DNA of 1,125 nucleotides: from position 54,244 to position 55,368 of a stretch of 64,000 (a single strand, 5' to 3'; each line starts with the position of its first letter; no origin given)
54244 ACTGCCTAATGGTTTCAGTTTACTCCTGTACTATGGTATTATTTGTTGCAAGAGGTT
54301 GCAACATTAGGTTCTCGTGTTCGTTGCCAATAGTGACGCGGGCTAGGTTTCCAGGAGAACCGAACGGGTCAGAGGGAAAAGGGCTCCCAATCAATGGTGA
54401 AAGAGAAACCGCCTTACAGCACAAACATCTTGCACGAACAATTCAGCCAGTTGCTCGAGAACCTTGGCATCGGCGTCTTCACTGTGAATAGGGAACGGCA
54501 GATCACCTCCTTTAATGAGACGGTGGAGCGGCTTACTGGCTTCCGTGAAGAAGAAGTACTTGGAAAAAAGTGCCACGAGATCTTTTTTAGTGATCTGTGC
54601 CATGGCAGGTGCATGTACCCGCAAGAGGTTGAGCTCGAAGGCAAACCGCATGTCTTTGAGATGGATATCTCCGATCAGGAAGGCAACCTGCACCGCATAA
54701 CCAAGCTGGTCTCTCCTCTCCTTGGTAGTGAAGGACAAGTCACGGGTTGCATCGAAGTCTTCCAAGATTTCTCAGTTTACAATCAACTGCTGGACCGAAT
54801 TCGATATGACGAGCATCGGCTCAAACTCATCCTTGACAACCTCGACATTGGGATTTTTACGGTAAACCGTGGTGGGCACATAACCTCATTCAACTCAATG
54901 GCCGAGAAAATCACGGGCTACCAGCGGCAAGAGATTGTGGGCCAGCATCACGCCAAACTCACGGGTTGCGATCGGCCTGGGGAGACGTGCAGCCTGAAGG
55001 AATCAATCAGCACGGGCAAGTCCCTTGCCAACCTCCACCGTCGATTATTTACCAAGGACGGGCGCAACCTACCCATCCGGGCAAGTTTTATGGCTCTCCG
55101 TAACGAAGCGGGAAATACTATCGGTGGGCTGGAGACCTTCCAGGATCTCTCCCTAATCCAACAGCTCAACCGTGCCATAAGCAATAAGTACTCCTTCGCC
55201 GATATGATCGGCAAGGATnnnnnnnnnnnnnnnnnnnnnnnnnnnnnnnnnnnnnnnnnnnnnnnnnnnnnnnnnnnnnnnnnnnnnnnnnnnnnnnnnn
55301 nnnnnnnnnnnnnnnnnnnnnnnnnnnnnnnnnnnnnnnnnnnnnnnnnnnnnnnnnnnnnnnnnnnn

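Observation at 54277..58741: Self-contained sigma-54 circuit: PAS-bEBP, autoregulatory TTGCAA operator, four-hexamer UAS, -24/-12 promoter, haem-motif sensor kinase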

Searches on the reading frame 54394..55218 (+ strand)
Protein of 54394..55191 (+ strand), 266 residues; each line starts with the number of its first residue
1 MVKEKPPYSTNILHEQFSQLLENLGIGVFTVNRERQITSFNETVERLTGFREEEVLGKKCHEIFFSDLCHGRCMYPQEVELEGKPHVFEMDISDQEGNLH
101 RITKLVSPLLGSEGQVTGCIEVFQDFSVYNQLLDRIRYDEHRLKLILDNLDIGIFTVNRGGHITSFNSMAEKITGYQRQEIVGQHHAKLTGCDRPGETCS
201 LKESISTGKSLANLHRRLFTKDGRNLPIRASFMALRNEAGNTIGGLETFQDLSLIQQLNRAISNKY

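Call 14: find_related_loci(query=A1, collection=genome_contigs, flank=6000)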
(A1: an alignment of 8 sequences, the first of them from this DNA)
Query A1 (275 aa) in genome_contigs; peptide patterns used: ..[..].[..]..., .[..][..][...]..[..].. (x = any residue, [..] = any of these).
156 stretches matched a pattern; 92 encode a relative of the query (tblastn E <= 1e-3); the best 80 are kept; 80 distinct loci.
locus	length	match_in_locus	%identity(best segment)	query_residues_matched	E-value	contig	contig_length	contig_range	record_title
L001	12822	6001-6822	94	2-275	3e-179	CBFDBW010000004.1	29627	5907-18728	MAG TPA_asm: uncultured Syntrophobacterales bacterium isolate SRR26215671_binner23_Refined_43 genome assembly, contig: E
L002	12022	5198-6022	80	1-275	2e-151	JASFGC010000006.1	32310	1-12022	MAG: Syntrophobacterales bacterium isolate D0606S20remetaG_Bin_93 D0606S20remetaG_FD_scaffold_11_c1, whole genome shotgu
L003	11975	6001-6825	79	1-275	4e-150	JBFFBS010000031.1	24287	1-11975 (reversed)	MAG: Syntrophobacteria bacterium isolate Mix_mud12.2021.10.10 k141_558967_length_24287_cov_19.4989, whole genome shotgun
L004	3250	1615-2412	81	10-275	3e-155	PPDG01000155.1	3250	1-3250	MAG: Desulfobacteraceae bacterium isolate BM002 sc_15161, whole genome shotgun sequence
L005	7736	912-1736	79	2-275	4e-148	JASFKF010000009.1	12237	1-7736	MAG: Syntrophobacterales bacterium isolate D0608U48metaG_Bin_309 D0608U48metaG_FD_scaffold_69_c1, whole genome shotgun s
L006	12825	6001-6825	78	1-275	1e-147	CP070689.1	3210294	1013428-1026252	MAG: Deltaproteobacteria bacterium isolate bin63 chromosome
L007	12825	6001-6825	79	1-275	1e-147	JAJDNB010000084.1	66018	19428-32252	MAG: Deltaproteobacteria bacterium isolate ALJrbin.12 k141_6999834, whole genome shotgun sequence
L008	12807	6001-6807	78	7-275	1e-147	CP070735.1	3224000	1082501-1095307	MAG: Deltaproteobacteria bacterium isolate bin40 chromosome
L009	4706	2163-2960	80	10-275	1e-149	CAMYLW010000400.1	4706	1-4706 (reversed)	MAG: Desulfobacterota bacterium isolate FCS_Desulfobacterota_29 genome assembly, contig: scaffold_26942, whole genome sh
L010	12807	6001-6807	79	7-275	6e-147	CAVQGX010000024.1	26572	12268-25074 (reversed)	MAG: uncultured delta proteobacterium isolate MFD09779.bin.3.209 genome assembly, contig: contig_24159, whole genome sho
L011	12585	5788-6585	79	10-275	6e-146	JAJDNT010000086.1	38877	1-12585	MAG: Deltaproteobacteria bacterium isolate ALSabin.159 k141_8900981, whole genome shotgun sequence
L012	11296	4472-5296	76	1-275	1e-144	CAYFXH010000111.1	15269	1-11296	MAG TPA_asm: uncultured Desulfobacteraceae bacterium isolate ERP108616_co2_158 genome assembly, contig: NODE_6385_length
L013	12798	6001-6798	79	10-275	4e-144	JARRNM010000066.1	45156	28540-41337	MAG: Deltaproteobacteria bacterium isolate Spart_124_MAG scaffold_2298, whole genome shotgun sequence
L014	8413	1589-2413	68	1-275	2e-127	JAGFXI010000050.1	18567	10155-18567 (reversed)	MAG: Deltaproteobacteria bacterium isolate CTSoil_058 scaffold_5640, whole genome shotgun sequence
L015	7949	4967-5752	53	14-275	5e-89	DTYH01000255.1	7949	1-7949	MAG TPA_asm: Desulfobacterales bacterium isolate UWMA-0216 k99_574474, whole genome shotgun sequence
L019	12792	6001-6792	51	12-275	1e-85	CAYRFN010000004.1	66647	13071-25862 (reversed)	MAG TPA_asm: uncultured Desulfobacteraceae bacterium isolate SRP323688_co1_105 genome assembly, contig: NODE_832_length_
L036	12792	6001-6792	42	12-275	3e-70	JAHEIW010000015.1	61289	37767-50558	MAG: Deltaproteobacteria bacterium isolate Ww513 NODE_641_length_61289_cov_23.880346, whole genome shotgun sequence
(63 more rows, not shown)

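Call 34: search_protein_families(library=pfam, proteins=[L036:8163-8705:+, L036:8654-9634:+, L036:10121-11428:+, L036:11440-12099:+, L036:4851-5993:+, L036:409-1443:+, L019:3691-4845:+, L019:8652-12065:+, L019:12105-12554:+, L036:2140-2553:+])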
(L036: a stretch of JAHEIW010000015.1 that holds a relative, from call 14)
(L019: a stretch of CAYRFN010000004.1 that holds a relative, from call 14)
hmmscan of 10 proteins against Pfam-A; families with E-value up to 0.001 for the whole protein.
L036:8163-8705:+ (180 aa): 0 families

L036:8654-9634:+ (326 aa): 1 family
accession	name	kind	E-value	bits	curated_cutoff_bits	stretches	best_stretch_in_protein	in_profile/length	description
PF00582.32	Usp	-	1.9e-42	145.6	24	2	180-316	2-139/141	Universal stress protein family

L036:10121-11428:+ (435 aa): 3 families
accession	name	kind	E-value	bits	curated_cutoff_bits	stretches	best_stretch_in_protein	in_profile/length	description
PF07676.18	PD40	-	1.6e-12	47.4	20.9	0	153-168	7-22/38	WD40-like Beta Propeller Repeat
PF00400.38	WD40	-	3.5e-05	24.6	27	0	114-134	10-29/39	WD domain, G-beta repeat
PF09142.17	TruB_C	-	0.00026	21.1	28.7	0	328-348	30-50/56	tRNA Pseudouridine synthase II, C terminal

L036:11440-12099:+ (219 aa): 1 family
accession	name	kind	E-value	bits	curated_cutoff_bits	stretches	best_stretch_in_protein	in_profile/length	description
PF02665.19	Nitrate_red_gam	-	3.7e-08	33.7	22.9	0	75-165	56-142/217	Nitrate reductase gamma subunit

L036:4851-5993:+ (380 aa): 3 families
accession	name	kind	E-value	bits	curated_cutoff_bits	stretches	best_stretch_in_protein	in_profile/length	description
PF00072.30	Response_reg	-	4.1e-31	107.9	30.2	1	6-114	1-109/111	Response regulator receiver domain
PF02518.31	HATPase_c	-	1.7e-22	80.4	26.4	1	265-376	2-109/111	Histidine kinase-, DNA gyrase B-, and HSP90-like ATPase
PF14501.12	HATPase_c_5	-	0.00013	22.3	22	1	269-365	6-93/102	GHKL domain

L036:409-1443:+ (344 aa): 1 family
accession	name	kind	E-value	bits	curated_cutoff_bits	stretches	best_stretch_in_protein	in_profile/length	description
PF01037.27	AsnC_trans_reg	-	2.7e-08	34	25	1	259-332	1-69/73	Lrp/AsnC ligand binding domain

L019:3691-4845:+ (384 aa): 5 families
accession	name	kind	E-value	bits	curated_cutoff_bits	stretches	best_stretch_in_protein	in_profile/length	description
PF00072.30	Response_reg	-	3e-32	111.5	30.2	1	5-114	1-110/111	Response regulator receiver domain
PF02518.31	HATPase_c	-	6.6e-26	91.4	26.4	1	264-375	2-110/111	Histidine kinase-, DNA gyrase B-, and HSP90-like ATPase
PF13581.12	HATPase_c_2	-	2.9e-05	24.5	27.4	1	264-370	30-125/127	Histidine kinase-like ATPase domain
PF14501.12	HATPase_c_5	-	5.9e-05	23.4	22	1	266-364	4-94/102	GHKL domain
PF13589.12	HATPase_c_3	-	0.00072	20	25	0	268-331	3-59/137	Histidine kinase-, DNA gyrase B-, and HSP90-like ATPase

L019:8652-12065:+ (1137 aa): 23 families
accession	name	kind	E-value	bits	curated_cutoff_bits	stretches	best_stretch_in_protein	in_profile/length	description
PF07992.20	Pyr_redox_2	-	1.2e-45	156.6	26.1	2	383-682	2-291/291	Pyridine nucleotide-disulphide oxidoreductase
PF14691.11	Fer4_20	-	1.2e-20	73.8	25.8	1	291-367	29-108/113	Dihydroprymidine dehydrogenase domain II, 4Fe-4S cluster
PF13450.12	NAD_binding_8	-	1.1e-16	61.2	21.9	2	386-420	1-35/68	NAD(P)-binding Rossmann-like domain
PF13738.12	Pyr_redox_3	-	5.9e-15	55.7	30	1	510-666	160-305/305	Pyridine nucleotide-disulphide oxidoreductase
PF00070.33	Pyr_redox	-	6e-13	49.6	22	0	144-177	2-35/82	Pyridine nucleotide-disulphide oxidoreductase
PF01266.30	DAO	-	2.5e-12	47.5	27.9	2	143-178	1-36/353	FAD dependent oxidoreductase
PF12831.13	FAD_oxidored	-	2.7e-12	47.1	27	1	143-180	1-38/416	FAD dependent oxidoreductase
PF12838.12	Fer4_7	-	4.5e-11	43.5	27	1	1065-1110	2-52/52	4Fe-4S dicluster domain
PF00890.30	FAD_binding_2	-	8.6e-11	42.1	20.4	1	143-179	1-37/414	FAD binding domain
PF01946.23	Thi4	-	4.3e-10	39.7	26.2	1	137-181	13-58/235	Thi4 family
PF13237.11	Fer4_10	-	4e-09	36.7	25.5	1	1059-1107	3-53/53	4Fe-4S dicluster domain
PF00037.32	Fer4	-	5.4e-09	35.9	21.1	1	1090-1110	2-22/24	4Fe-4S binding domain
PF03486.20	HI0933_like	-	1.4e-08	34.9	50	0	143-178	2-37/244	HI0933-like protein Rossmann domain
PF01262.27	AlaDh_PNT_C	-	3e-08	33.8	23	0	136-175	21-62/214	Alanine dehydrogenase/PNT, C-terminal domain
PF14697.11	Fer4_21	-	1.3e-07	32.1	35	1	1059-1108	2-53/59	4Fe-4S dicluster domain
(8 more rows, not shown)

L019:12105-12554:+ (149 aa): 1 family
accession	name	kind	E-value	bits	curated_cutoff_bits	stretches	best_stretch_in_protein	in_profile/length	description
PF02662.21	FlpD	-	1.4e-53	180.6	22.3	1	17-139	1-123/123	Methyl-viologen-reducing hydrogenase, delta subunit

L036:2140-2553:+ (137 aa): 1 family
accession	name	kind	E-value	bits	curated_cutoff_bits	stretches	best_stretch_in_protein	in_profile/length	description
PF00072.30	Response_reg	-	4.5e-17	62.7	30.2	1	8-91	1-81/111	Response regulator receiver domain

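Call 52: search_solved_structures(query=window:54394-55191:+, max_evalue=1)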
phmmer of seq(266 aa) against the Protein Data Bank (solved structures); distinct sequences matched with E-value up to 1: 92 (the best 60 are shown).
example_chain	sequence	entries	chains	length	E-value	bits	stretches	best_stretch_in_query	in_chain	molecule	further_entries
9bgv_A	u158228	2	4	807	6.4e-05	25.5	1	20-259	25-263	Oxygen sensor protein DosP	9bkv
9clo_A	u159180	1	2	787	7.3e-05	25.4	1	20-259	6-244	Oxygen sensor protein DosP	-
9cdr_A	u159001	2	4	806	7.6e-05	25.3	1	20-259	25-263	Oxygen sensor protein DosP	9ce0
9cmf_A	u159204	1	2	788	8.7e-05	25.1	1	20-259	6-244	Oxygen sensor protein DosP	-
4mn5_A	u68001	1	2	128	0.00013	24.5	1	139-260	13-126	Sensor protein kinase WalK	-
7duc_A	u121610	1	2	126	0.00016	24.3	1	139-187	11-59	Sensor protein kinase WalK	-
1v9y_A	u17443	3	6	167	0.00078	22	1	143-229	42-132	Heme pas sensor protein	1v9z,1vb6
1s66_L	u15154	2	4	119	0.001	21.6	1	151-227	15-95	Hypothetical protein yddU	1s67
3a0r_A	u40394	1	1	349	0.0016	21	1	19-189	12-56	Sensor protein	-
5fq1_A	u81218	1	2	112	0.0023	20.5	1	7-84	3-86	HISTIDINE KINASE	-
8bjp_AAA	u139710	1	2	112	0.0025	20.3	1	7-86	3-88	cytoplasmic PAS domain of CitA from Geobacillus thermodenitrificans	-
3mjq_A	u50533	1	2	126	0.0025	20.3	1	144-232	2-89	uncharacterized protein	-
8isk_A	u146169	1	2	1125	0.0034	19.9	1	16-185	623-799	Phytochrome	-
4mn6_A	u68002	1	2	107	0.0046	19.5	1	147-188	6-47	Sensor protein kinase WalK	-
6dgg_A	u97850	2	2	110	0.0071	18.9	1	154-205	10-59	RpfR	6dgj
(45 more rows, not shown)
